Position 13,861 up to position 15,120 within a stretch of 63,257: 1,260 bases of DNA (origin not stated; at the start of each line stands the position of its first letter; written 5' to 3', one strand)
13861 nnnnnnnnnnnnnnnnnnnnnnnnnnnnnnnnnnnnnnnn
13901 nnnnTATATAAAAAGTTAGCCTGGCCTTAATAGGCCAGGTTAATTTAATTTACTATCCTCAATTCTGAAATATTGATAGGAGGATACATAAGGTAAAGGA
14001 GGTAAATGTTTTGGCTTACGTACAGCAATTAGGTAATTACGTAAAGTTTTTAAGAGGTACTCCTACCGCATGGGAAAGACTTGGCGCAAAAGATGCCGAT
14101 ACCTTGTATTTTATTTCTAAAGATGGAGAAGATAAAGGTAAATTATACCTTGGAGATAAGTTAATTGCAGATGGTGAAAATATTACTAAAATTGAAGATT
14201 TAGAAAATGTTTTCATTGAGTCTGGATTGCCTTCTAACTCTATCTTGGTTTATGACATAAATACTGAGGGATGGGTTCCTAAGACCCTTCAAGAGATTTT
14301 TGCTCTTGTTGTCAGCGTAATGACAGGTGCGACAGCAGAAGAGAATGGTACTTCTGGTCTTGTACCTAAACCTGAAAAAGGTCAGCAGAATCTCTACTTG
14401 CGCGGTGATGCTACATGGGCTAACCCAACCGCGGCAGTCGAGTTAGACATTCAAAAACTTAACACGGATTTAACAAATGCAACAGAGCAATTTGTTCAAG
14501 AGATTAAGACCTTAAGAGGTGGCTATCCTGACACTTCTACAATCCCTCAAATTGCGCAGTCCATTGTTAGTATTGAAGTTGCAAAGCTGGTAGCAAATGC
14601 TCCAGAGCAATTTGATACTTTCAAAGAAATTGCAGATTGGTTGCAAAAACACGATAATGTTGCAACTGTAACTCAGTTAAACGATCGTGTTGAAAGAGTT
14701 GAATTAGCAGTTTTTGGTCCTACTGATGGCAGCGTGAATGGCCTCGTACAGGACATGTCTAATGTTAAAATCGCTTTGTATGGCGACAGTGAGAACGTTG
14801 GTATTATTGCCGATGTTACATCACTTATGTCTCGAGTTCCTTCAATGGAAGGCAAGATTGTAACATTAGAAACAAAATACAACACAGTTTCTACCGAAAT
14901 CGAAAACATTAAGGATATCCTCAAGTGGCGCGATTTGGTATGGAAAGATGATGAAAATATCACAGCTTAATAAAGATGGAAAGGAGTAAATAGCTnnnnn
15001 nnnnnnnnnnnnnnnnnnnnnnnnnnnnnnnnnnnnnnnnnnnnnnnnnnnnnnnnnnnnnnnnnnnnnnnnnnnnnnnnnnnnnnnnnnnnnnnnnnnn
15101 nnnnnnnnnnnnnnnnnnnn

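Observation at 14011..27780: Four different tail proteins share one N-terminal anchor motif, suggesting a multi-fiber/multi-RBP tail built on a common adaptor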

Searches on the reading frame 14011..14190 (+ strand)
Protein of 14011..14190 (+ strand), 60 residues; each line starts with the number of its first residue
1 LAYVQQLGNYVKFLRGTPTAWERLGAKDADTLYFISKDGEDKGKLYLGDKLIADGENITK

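Call 90: search_protein_families(library=pfam, proteins=[window:14011-14190:+], max_evalue=10)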
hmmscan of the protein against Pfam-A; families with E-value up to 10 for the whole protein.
window:14011-14190:+ (60 aa): 1 family
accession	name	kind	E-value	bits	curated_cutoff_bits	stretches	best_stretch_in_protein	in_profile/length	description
PF24243.1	Phage_tail_C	-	0.0016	18.2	23.7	1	24-35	14-25/26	Phage tail tip domain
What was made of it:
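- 14032..14175 (+): N-terminal module of A319 (aa ~8-55): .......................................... PF24243 scores 18.2 bits, below the 23.7 cutoff (call 90).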

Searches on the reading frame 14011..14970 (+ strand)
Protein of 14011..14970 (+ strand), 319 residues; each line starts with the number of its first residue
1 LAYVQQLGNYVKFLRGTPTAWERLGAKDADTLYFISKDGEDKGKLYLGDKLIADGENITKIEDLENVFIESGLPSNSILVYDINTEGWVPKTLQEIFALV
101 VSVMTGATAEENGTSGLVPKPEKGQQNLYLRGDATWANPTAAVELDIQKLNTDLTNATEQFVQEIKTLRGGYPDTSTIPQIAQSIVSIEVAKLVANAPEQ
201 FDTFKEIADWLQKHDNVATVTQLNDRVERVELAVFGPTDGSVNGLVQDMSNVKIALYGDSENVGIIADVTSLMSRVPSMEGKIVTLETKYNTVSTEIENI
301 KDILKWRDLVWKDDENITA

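Call 5: search_protein_families(library=pfam, proteins=[window:14011-14970:+], max_evalue=1)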
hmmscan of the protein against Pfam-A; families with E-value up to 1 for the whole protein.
window:14011-14970:+ (319 aa): 5 families
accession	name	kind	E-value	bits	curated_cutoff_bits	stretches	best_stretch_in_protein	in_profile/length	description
PF24243.1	Phage_tail_C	-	0.014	15.2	23.7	1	24-35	14-25/26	Phage tail tip domain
PF01920.25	Prefoldin_2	-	0.048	14.1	27.6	0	272-305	67-100/106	Prefoldin subunit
PF05377.16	FlaC_arch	-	0.15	12.9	27.8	1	272-303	5-36/55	Flagella accessory protein C (FlaC)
PF05531.17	NPV_P10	-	0.21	12.6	29.8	0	268-305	29-66/75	Nucleopolyhedrovirus P10 protein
PF17733.7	KPWE_dom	-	0.29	11.7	27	0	50-78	11-38/48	PEX14-like KPWE domain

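Call 6: search_protein_families(library=phrogs, proteins=[window:14011-14970:+], max_evalue=0.01)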
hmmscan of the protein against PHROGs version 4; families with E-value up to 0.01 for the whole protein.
window:14011-14970:+ (319 aa): 8 families
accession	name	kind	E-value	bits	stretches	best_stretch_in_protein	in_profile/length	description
phrog_4757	-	unknown function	1.2e-08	35.6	1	139-236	60-150/359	-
phrog_18185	-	tail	1.5e-06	28.9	1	177-249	237-316/399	tail fiber protein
phrog_1197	-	tail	1.5e-05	25.2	1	182-220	191-229/715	tail protein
phrog_4302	-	unknown function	0.0004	20.3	1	103-138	217-252/499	-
phrog_8309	-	unknown function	0.00044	20.5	1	174-222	186-235/312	-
phrog_3413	-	unknown function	0.00074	20.9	0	261-304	32-73/106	-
phrog_8713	-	tail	0.00074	19.6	1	181-224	420-463/509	tail fiber protein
phrog_1193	-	other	0.002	19.1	0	268-306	14-53/76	hemolysin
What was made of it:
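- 14011..14970 (+): A319: short fibre protein with a TTG start. It has the N-terminal module, then a GLVPxP........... motif, then a long coiled coil. PHROG tail-fibre hits cover residues 139-249 (call 6).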

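Call 14: find_homologous_proteins(query=window:14011-14970:+, max_evalue=0.001)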
Query window:14011-14970:+ (319 aa): 720 proteins with E <= 0.001 among 3199 candidates; the best 120 are listed.
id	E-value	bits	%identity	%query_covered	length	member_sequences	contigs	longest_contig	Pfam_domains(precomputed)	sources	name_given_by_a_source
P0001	2.9e-191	653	92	100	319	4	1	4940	-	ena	-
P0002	1.2e-171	588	83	100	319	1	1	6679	-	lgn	-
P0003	8.0e-127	441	64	98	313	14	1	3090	-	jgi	jgi:hypothetical protein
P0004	5.6e-123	428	62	98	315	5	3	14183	-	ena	-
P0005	3.8e-122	426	63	98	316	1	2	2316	-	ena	-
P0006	8.7e-120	418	63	100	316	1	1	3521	-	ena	-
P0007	1.4e-119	417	63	98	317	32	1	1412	-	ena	-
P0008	6.2e-80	287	47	97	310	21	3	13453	PF04513.18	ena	-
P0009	6.6e-80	287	46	97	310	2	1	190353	-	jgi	jgi:hypothetical protein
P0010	1.0e-79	286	46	97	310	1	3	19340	-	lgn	-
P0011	1.2e-79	286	46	97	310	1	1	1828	-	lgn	-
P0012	5.7e-79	284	45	97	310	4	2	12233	-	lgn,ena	-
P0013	2.3e-76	275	45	99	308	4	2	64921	-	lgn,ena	-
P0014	3.8e-75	271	45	99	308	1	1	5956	-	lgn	-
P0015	4.9e-74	268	44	97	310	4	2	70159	-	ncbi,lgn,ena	-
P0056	7.3e-61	224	39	97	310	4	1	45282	-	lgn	-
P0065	1.1e-56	211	40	98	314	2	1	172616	-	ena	-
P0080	2.7e-54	203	42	96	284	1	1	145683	-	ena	-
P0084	2.1e-53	200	38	76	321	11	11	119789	-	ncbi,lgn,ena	-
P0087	5.1e-53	199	37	98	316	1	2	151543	-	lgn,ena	-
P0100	1.0e-51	194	39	97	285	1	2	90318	-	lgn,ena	-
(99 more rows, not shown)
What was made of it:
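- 14011..14970 (+): It has 720 homologues, full-length and ~310 aa (call 14).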

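Call 17: find_encoding_contigs(protein=P0009, flank=10000, max_places=1)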
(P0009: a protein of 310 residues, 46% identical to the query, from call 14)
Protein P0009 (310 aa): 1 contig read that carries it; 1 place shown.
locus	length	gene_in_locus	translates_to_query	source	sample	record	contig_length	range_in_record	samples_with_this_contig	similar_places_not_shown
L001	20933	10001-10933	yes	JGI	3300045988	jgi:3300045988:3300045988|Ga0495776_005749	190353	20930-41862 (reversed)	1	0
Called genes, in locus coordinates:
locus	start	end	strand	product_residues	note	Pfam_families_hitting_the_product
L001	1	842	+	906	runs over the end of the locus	-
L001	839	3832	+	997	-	-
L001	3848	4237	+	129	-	-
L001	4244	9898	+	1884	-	-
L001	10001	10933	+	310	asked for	-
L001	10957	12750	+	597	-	-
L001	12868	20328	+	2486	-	PF13306:LRR_5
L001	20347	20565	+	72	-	-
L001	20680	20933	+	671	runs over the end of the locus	-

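Call 18: find_encoding_contigs(protein=P0065, flank=10000, max_places=1)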
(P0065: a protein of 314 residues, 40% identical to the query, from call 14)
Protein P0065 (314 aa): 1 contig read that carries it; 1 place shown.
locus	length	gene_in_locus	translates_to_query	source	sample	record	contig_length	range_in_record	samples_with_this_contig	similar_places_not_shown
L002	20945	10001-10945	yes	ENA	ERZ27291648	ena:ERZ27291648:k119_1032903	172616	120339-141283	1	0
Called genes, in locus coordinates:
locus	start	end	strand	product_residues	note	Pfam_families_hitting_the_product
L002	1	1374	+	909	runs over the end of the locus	-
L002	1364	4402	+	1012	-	-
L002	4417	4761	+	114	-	-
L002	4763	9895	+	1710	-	-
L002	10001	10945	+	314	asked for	-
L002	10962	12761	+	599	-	-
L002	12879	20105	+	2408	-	PF13306:LRR_5 (weak)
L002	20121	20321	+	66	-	-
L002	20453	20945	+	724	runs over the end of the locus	-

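Call 19: find_encoding_contigs(protein=P0080, flank=10000, max_places=1)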
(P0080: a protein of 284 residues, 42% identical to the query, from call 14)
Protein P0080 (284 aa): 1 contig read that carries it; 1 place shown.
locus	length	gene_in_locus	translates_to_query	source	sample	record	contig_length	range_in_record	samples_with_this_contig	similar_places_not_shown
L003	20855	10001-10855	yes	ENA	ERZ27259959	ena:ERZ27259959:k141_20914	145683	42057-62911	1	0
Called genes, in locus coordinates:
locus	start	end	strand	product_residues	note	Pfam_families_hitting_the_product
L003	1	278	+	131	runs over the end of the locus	-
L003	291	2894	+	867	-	-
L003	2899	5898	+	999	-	-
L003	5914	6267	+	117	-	-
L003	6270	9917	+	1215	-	-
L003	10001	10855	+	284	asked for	-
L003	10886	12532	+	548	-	-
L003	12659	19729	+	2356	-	PF13306:LRR_5 (weak)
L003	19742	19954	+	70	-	-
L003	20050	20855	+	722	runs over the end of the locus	-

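Call 27: find_encoding_contigs(protein=P0084, flank=10000, max_places=1)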
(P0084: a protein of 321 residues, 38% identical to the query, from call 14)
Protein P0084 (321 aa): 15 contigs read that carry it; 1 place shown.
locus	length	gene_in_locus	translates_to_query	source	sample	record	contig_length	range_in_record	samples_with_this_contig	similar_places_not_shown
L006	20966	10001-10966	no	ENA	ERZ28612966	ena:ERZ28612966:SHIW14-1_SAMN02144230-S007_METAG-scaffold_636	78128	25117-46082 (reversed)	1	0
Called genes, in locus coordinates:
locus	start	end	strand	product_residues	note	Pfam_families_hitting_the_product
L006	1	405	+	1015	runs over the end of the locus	-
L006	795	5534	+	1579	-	-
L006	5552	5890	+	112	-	-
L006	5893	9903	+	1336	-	-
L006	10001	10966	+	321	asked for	-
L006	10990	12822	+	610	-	-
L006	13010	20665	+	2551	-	PF13306:LRR_5 (weak)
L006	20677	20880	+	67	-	-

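Call 28: find_encoding_contigs(protein=P0100, flank=10000, max_places=1)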
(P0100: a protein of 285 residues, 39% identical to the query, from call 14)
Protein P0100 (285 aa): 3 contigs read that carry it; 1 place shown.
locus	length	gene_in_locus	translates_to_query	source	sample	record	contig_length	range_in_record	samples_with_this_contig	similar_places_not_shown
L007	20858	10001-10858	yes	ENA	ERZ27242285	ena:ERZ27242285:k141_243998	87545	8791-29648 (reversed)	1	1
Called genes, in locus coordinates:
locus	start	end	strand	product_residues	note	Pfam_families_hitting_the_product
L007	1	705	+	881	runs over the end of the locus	-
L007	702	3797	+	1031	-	-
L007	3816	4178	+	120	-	-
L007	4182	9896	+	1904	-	-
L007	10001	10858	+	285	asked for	-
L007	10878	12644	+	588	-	-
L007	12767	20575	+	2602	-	PF13306:LRR_5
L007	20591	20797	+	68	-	-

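Call 29: find_encoding_contigs(protein=P0087, flank=10000, max_places=1)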
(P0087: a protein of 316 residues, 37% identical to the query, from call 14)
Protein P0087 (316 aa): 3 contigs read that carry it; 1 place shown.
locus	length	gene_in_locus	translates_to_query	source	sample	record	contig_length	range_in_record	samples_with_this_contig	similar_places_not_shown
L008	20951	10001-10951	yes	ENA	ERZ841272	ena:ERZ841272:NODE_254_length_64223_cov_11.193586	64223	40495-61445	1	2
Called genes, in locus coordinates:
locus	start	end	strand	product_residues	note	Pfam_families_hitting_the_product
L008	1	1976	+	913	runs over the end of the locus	-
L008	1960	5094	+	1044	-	-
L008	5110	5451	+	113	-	-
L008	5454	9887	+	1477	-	-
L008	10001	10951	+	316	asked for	-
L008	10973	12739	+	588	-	-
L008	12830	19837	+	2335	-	PF13306:LRR_5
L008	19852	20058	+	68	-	-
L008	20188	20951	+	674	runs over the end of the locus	-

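Call 30: find_encoding_contigs(protein=P0056, flank=10000, max_places=1)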
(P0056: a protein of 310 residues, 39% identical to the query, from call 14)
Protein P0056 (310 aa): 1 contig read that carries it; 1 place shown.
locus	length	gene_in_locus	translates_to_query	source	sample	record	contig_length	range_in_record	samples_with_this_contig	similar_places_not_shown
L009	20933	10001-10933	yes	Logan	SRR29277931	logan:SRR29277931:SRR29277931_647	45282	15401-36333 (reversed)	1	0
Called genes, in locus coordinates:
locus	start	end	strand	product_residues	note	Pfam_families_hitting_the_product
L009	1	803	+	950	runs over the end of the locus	-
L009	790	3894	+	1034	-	-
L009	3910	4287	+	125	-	-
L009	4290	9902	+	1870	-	-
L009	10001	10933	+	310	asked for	-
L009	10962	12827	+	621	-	-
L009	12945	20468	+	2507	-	-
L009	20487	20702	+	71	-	-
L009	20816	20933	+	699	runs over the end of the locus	-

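Call 39: search_dna_similar(query=window:14011-14970:+, collection=phages, mode=protein, max_rows=25, max_evalue=0.001)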
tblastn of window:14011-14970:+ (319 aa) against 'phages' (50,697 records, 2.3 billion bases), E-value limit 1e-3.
Records with a match: 2; places in all: 2; records where one place covers at least 80% of the query: 0.
Best place of each record, by identity: <60% 2.
By first word of the organism name: Bacteriophage 1; Pseudomonas 1.
By host as written in the record: - 1; Pseudomonas syringae 7C 1.
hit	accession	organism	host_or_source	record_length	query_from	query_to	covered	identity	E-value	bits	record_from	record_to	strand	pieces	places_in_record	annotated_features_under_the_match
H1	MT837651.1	Bacteriophage sp.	human fecal samples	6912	32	140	34%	34.8%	2e-7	58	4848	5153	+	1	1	record has no annotation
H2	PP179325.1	Pseudomonas phage Touem01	Pseudomonas syringae 7C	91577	104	159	18%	44.1%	1e-4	49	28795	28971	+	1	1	hypothetical protein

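Call 52: predict_structure(alignment_id=A3)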
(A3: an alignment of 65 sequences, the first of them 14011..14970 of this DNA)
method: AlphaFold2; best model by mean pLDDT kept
length: 319 residues; sequences in the alignment: 65
mean_pLDDT: 73.2   pTM: 0.28
mean pLDDT of the five models: 73.2, 70.7, 70.4, 69.8, 67.2
residues with pLDDT >= 90: 30; 70-90: 188; 50-70: 60; < 50: 41
segments of 3 or more residues with pLDDT < 50: 5-11, 65-69, 197-207, 213-218, 306-309
pLDDT, mean of each block of 10 residues (from residue 1): 48 58 71 71 75 64 49 69 81 78 84 87 91 88 88 91 79 78 72 54 48 46 70 81 82 87 87 85 89 84 56 53
secondary structure, 60 per line:
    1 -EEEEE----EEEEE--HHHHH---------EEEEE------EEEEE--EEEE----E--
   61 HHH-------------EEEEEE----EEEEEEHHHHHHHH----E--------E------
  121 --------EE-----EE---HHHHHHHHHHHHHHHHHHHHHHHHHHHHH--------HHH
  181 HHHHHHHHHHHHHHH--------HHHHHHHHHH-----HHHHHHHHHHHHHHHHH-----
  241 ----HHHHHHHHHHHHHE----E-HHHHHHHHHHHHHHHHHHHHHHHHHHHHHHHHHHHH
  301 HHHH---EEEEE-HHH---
elements in order: E2-6 E11-15 H18-22 E32-36 E43-47 E50-53 E77-82 E87-92 H93-100 H141-169 H178-195 H204-213 H219-235 H245-257 H265-304 E308-312
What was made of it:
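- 14011..14970 (+): The AF2 model is helical over 141-304 (call 52).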

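Call 56: fold_search(model_id=the predicted structure, library=pdb)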
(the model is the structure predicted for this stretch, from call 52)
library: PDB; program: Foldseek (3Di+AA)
matches with E <= 10: 41; with E <= 0.001: 0
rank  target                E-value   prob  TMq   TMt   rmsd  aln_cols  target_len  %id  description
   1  6kc4_C                2.6e+00  0.11  0.11  0.27   6.0        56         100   12  Crystal structure of human Fer SH2 domain bound to a phosphopeptide (DEpYENVD) (released 2019-09-04)
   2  6kc4_A                3.2e+00  0.09  0.10  0.26   6.6        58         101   14  Crystal structure of human Fer SH2 domain bound to a phosphopeptide (DEpYENVD) (released 2019-09-04)
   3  7zn2_f                3.9e+00  0.03  0.11  0.06  11.8       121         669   11  Tail tip of siphophage T5 : full complex after interaction with its bacterial receptor FhuA (released 2023-02-08)
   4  7myo_B                4.1e+00  0.04  0.17  0.19  27.5       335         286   11  Cryo-EM structure of p110alpha in complex with p85alpha inhibited by BYL-719 (released 2021-11-10)
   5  2pbf_A                4.4e+00  0.04  0.09  0.13   6.2        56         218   18  Crystal structure of a putative protein-L-isoaspartate O-methyltransferase beta-aspartate methyltransferase (PCMT) fro (released 2007-04-10)
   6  7pnd_A                4.4e+00  0.02  0.07  0.06   3.8        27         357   11  Crystal structure of profragilysin-3 (proBFT-3) from Bacteroides fragilis at 1.85 A resolution. (released 2022-09-14)
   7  6omp_A                5.0e+00  0.04  0.09  0.08  11.6        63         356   11  Crystal structure of apo PtmU3 (released 2019-07-24)
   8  5z28_A                5.0e+00  0.03  0.08  0.20  12.4        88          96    7  AtVAL2 PHD-Like domain (released 2018-05-02)
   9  7poo_A                5.0e+00  0.02  0.07  0.06   3.9        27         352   11  Crystal structure of profragilysin-3 (proBFT-3) from Bacteroides fragilis in complex with foliosidine in P212121. (released 2022-09-14)
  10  6jyy_A                5.3e+00  0.06  0.07  0.09   8.3        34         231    6  Crystal structure of the 5-(Hydroxyethyl)-methylthiazole Kinase ThiM from Klebsiella pneumonia (released 2019-06-26)
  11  6k28_B                5.3e+00  0.06  0.07  0.09   8.3        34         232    6  Crystal structure of the 5-(Hydroxyethyl)-methylthiazole Kinase ThiM from Klebsiella pneumonia in complex with TZE (released 2019-07-10)
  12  5z28_B                5.3e+00  0.03  0.08  0.19  12.4        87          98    6  AtVAL2 PHD-Like domain (released 2018-05-02)
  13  7pnd_B                5.3e+00  0.02  0.07  0.06   3.9        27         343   11  Crystal structure of profragilysin-3 (proBFT-3) from Bacteroides fragilis at 1.85 A resolution. (released 2022-09-14)
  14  7poq_B                5.3e+00  0.02  0.07  0.06   3.9        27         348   11  Crystal structure of profragilysin-3 (proBFT-3) from Bacteroides fragilis in complex with foliosidine in P41212. (released 2022-09-14)
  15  7jr9_A                5.7e+00  0.01  0.08  0.09  15.2       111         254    7  Chlamydomonas reinhardtii radial spoke minimal head complex (released 2020-12-16)
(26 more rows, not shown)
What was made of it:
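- Tried and rejected: It was uninformative (call 56).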

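Call 87: search_solved_structures(query=A3, max_evalue=1, show_alignments=2)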
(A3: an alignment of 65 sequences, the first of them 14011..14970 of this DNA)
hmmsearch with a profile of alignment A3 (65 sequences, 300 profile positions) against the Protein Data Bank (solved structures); distinct sequences matched with E-value up to 1: 49.
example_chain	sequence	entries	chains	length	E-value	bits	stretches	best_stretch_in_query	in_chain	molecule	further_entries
6v8i_BN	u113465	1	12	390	1.7e-06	30.8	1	170-214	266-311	Fiber Upper, gp68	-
4lin_A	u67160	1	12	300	0.001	21.7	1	198-287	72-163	Tail needle protein gp26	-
4tko_B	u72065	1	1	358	0.0015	21.1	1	158-225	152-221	EmrA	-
9d93_La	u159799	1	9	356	0.0029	20.2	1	166-220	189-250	Tail collar fibers, gp4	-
8snb_8J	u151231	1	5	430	0.0031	20.1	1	197-290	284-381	Tektin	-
8qox_B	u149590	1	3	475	0.0052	19.3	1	230-289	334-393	Conserved membrane protein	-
6gaj_A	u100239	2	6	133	0.012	18.1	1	206-289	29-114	Outer capsid protein sigma-1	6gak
6kos_A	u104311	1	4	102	0.03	16.8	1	209-288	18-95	SUWA (Super WA20)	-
2yo3_A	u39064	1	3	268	0.036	16.6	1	211-290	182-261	GENERAL CONTROL PROTEIN GCN4, PUTATIVE INNER MEMBRANE PROTEIN, GENERAL CONTROL PROTEIN GCN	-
6gao_A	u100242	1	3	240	0.038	16.5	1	204-286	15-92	Outer capsid protein sigma-1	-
5szs_A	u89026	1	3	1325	0.041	16.4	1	166-287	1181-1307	Spike glycoprotein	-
2yny_A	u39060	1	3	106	0.045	16.3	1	196-288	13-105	GENERAL CONTROL PROTEIN GCN4, PUTATIVE INNER MEMBRANE PROTEIN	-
9ugr_A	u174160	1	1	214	0.063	15.8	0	208-289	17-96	Syn-F4-Link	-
1aa0_A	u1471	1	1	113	0.069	15.7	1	209-288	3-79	FIBRITIN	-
4zxq_A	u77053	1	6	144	0.073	15.6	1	198-273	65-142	Tail needle protein gp26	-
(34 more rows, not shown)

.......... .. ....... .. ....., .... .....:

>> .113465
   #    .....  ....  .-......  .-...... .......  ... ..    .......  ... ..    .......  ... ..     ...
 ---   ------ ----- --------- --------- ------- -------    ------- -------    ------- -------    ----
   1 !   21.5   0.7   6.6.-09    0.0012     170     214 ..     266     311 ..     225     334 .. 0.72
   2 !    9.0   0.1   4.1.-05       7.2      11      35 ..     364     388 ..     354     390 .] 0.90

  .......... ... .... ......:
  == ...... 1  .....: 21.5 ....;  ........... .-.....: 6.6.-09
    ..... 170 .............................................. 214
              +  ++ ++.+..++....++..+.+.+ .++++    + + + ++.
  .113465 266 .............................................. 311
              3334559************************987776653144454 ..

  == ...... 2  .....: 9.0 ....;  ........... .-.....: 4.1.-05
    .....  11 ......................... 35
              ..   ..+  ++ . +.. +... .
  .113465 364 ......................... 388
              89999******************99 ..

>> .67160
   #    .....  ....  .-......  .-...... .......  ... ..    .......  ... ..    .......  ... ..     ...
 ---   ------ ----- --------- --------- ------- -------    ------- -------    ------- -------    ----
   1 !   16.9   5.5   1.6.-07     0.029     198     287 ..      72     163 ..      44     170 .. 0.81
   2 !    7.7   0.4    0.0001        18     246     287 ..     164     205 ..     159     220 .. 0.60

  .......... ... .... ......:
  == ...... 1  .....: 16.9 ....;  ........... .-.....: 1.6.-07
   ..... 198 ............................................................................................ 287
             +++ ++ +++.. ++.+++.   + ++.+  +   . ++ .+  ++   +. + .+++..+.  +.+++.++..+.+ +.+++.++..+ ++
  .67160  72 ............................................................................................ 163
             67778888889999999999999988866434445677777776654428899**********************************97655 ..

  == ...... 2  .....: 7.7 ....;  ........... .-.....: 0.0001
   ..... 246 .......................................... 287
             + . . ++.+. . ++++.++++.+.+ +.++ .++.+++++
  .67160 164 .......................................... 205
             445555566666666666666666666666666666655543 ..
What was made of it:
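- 14011..14970 (+): The family profile hits 80alpha FibU gp68 at E 1.7e-6 (call 87).
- Closest known: Pfam PF24243. Same: The A319 family and FibU also share the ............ fibre motif (call 87).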
